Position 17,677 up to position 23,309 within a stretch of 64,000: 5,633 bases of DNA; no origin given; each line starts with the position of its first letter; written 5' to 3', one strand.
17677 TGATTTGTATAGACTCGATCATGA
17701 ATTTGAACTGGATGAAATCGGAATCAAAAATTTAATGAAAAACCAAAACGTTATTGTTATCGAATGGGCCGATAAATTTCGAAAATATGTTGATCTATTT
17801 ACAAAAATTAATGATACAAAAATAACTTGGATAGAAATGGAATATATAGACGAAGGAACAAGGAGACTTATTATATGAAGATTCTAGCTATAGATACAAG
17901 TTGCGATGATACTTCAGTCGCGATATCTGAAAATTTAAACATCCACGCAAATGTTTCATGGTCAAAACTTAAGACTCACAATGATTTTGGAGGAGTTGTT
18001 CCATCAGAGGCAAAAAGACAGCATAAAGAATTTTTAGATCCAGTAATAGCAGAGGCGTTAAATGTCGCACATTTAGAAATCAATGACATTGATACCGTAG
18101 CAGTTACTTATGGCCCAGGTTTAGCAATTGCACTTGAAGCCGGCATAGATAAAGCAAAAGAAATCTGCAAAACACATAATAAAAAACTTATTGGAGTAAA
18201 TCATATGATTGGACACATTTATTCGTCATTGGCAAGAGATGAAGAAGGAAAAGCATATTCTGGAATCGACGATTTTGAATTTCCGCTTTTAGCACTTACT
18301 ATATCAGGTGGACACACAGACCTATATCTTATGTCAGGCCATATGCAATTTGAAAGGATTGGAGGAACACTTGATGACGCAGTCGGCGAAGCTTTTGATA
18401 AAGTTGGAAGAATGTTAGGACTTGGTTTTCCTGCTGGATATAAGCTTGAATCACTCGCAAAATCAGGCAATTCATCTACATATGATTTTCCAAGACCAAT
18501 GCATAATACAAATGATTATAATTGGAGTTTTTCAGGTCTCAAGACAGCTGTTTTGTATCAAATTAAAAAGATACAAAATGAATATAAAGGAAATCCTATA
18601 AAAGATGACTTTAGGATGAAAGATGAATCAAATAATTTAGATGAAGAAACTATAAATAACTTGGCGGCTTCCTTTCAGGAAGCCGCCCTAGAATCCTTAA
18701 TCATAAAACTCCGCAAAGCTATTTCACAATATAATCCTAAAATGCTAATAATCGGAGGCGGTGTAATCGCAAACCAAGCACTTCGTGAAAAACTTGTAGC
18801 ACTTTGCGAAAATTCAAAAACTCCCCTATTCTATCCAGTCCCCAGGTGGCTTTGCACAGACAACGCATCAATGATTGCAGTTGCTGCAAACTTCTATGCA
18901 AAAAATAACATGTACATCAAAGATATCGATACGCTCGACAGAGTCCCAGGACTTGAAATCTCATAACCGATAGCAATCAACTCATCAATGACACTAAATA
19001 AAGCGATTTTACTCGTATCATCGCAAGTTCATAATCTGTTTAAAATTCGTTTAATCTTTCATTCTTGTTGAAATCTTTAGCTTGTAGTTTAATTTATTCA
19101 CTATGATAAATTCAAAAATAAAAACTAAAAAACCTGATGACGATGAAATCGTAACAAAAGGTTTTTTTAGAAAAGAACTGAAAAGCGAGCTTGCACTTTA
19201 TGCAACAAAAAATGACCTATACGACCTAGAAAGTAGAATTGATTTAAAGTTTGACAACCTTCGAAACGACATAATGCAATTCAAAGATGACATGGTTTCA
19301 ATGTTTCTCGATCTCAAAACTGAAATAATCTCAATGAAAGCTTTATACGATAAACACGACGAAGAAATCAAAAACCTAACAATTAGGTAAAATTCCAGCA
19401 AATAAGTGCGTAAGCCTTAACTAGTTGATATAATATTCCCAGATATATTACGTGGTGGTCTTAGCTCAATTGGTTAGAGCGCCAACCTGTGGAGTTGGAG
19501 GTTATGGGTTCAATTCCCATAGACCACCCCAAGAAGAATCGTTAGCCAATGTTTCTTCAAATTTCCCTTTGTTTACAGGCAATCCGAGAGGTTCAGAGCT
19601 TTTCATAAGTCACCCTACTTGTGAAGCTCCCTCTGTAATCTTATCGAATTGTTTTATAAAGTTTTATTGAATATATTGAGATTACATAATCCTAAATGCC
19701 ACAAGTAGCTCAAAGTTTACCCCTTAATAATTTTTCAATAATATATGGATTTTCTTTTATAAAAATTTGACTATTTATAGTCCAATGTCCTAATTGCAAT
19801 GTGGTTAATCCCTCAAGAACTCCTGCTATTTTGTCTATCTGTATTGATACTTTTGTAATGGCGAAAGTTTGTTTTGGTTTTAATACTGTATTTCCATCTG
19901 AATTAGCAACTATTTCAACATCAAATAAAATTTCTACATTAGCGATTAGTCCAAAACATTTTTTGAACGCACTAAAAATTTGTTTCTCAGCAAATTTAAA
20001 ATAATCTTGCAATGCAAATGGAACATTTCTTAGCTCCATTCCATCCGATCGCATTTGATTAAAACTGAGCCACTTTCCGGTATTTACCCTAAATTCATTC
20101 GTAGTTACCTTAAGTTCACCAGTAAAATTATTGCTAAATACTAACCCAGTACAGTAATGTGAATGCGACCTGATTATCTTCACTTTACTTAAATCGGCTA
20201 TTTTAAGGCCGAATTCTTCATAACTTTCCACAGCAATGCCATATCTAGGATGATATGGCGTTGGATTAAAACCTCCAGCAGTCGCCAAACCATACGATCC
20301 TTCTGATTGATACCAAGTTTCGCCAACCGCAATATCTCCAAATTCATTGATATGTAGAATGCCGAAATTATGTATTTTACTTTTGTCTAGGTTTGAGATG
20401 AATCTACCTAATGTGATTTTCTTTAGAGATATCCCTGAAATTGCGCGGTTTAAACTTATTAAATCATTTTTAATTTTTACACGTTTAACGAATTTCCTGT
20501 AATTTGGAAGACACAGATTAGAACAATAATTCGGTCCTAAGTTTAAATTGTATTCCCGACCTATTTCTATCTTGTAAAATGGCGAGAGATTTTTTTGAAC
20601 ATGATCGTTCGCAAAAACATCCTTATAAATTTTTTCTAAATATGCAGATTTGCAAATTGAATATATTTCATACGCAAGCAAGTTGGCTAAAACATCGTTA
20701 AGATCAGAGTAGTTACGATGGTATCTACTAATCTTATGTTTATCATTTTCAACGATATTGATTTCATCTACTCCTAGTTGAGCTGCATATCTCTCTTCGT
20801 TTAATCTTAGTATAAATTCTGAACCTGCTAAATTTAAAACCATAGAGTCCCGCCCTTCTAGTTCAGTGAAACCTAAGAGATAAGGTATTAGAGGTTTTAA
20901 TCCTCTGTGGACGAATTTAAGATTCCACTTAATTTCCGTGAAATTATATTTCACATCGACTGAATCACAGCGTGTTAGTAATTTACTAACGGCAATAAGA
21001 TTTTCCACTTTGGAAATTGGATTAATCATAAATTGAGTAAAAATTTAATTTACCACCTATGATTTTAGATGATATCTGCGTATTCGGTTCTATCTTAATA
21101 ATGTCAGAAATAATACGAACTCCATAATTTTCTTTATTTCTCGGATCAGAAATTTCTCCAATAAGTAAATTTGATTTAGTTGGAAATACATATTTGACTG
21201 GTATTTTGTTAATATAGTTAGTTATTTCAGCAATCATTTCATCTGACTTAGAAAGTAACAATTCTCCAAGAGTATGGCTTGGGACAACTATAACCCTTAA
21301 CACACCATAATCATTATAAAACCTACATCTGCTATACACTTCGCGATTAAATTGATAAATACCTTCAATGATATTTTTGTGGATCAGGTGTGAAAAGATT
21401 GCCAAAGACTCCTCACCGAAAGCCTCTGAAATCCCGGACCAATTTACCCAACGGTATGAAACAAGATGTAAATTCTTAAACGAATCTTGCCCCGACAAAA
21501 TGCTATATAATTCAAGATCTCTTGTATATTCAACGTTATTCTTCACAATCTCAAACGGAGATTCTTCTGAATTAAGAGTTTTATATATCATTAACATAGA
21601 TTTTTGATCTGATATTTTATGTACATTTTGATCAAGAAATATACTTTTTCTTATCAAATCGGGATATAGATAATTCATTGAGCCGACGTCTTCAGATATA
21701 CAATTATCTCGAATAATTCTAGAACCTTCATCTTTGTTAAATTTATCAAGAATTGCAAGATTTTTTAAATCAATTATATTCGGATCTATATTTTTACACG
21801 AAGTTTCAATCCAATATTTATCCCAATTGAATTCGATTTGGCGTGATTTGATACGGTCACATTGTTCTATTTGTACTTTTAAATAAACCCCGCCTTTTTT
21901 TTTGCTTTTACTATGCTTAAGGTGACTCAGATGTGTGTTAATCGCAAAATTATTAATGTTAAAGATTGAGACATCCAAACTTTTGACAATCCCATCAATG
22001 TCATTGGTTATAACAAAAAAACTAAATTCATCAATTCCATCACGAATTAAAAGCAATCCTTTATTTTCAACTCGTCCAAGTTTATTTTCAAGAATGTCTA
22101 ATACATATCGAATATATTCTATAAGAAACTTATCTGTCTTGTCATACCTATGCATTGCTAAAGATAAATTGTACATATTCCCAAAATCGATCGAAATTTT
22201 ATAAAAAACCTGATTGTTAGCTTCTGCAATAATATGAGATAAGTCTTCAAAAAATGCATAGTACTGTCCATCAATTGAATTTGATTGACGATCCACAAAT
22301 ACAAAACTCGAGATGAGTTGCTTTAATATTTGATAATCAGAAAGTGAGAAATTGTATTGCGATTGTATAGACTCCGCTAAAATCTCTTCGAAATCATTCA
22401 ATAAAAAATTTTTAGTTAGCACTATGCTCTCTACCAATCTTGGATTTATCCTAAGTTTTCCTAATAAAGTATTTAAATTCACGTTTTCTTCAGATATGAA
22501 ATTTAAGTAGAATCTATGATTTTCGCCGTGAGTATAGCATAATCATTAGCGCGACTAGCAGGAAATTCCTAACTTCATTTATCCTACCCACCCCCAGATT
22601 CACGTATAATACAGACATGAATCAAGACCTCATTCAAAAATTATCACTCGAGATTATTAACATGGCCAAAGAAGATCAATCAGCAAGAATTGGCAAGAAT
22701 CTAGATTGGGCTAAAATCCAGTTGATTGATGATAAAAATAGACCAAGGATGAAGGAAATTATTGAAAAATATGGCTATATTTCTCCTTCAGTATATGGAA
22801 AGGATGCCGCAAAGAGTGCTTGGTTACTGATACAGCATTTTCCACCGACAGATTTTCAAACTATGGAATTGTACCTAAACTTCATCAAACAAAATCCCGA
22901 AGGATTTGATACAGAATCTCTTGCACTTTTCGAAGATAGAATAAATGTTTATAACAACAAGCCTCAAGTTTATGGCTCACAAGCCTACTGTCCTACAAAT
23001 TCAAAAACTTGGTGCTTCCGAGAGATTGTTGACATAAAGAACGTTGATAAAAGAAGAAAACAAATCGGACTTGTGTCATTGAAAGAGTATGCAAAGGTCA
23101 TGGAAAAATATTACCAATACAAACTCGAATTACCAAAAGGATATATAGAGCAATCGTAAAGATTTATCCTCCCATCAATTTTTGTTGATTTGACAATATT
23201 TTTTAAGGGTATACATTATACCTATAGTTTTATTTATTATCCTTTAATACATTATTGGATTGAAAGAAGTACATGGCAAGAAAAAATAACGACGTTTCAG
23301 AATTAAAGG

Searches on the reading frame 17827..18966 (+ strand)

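Call 70: search_protein_families(library=pfam, proteins=[window:17827-18966:+], max_evalue=0.00001)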
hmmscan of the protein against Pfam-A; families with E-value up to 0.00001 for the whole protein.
window:17827-18966:+ (379 aa): 1 family
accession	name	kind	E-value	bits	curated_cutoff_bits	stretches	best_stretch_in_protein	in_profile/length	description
PF00814.31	TsaD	-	2.5e-82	277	24.8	1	39-351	2-263/264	tRNA N6-adenosine threonylcarbamoyltransferase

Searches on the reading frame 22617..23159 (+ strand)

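Call 22: search_protein_families(library=pfam, proteins=[window:22617-23159:+], max_evalue=0.00001)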
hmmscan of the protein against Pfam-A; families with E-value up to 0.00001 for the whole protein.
window:22617-23159:+ (180 aa): 1 family
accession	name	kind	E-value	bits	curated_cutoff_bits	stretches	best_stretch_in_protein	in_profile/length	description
PF20329.3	DUF6624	-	9.6e-23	81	27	1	34-170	37-172/173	Family of unknown function (DUF6624)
